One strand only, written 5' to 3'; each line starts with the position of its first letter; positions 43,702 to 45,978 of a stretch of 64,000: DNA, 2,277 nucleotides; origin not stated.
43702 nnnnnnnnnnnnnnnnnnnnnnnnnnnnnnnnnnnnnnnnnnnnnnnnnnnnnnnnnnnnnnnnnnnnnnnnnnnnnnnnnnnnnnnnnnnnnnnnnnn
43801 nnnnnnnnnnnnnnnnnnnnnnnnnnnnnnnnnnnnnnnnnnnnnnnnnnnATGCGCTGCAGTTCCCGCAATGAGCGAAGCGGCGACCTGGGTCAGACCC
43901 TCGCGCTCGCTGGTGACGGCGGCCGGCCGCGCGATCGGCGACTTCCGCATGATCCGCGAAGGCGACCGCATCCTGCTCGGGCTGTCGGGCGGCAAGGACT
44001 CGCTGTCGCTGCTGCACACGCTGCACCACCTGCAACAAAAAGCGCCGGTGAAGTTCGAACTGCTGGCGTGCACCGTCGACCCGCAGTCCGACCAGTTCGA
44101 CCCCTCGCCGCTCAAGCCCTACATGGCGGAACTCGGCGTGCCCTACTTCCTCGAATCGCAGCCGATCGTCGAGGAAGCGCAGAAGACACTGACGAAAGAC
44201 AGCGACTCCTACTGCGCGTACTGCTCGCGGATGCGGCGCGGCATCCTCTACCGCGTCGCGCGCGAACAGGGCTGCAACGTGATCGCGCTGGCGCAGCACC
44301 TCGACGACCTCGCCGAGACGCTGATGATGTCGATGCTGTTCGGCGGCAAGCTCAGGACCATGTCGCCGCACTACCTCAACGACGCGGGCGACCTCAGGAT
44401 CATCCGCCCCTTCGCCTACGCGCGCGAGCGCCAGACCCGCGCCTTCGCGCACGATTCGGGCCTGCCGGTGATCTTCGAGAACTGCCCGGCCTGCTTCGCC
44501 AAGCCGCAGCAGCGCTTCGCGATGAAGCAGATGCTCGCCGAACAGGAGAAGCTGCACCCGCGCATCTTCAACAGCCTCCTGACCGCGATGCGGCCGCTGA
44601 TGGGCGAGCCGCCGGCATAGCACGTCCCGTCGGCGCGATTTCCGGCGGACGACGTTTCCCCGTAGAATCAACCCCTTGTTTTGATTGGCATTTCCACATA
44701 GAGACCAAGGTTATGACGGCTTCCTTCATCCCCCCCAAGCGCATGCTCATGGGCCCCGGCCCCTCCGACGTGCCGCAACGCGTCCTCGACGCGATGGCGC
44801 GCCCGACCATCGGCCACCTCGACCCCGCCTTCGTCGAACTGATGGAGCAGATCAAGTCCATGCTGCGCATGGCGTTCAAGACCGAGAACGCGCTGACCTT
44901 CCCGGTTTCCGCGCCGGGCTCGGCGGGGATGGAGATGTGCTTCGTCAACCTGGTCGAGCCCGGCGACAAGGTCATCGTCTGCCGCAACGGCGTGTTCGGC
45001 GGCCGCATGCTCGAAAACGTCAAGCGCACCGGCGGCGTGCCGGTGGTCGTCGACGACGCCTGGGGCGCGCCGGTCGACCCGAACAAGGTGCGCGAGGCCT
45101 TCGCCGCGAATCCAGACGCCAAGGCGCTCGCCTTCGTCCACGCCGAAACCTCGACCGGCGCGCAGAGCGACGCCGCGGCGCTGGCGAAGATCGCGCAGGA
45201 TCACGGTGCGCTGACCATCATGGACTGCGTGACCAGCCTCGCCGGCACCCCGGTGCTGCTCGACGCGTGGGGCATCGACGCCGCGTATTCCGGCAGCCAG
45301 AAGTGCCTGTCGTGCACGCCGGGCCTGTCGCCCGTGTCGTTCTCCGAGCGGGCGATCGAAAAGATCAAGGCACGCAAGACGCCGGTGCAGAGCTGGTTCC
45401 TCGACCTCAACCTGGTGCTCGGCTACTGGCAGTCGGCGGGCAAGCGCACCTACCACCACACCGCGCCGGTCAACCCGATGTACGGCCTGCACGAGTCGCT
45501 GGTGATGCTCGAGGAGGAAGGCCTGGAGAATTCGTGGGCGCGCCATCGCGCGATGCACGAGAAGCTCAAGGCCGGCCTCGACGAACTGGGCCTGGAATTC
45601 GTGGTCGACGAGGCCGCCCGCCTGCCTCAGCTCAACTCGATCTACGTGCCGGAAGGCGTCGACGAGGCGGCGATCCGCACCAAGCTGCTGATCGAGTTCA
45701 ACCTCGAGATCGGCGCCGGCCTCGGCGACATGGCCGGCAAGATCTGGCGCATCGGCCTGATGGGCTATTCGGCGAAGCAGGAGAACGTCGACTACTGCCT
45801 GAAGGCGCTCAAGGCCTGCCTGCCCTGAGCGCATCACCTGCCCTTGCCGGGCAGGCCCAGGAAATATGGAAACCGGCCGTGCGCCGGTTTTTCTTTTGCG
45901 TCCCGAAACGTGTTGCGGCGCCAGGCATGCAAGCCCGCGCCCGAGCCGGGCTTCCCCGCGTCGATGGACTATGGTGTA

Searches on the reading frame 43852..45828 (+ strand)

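Call 71: search_protein_families(library=pfam, proteins=[window:43852-45828:+], max_evalue=0.00001)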
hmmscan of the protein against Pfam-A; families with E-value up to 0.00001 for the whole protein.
window:43852-45828:+ (658 aa): 1 family
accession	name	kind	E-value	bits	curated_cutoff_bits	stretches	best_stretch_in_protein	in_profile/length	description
PF00266.25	Aminotran_5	-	1.1e-21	77.7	21.5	1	299-624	3-339/371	Aminotransferase class-V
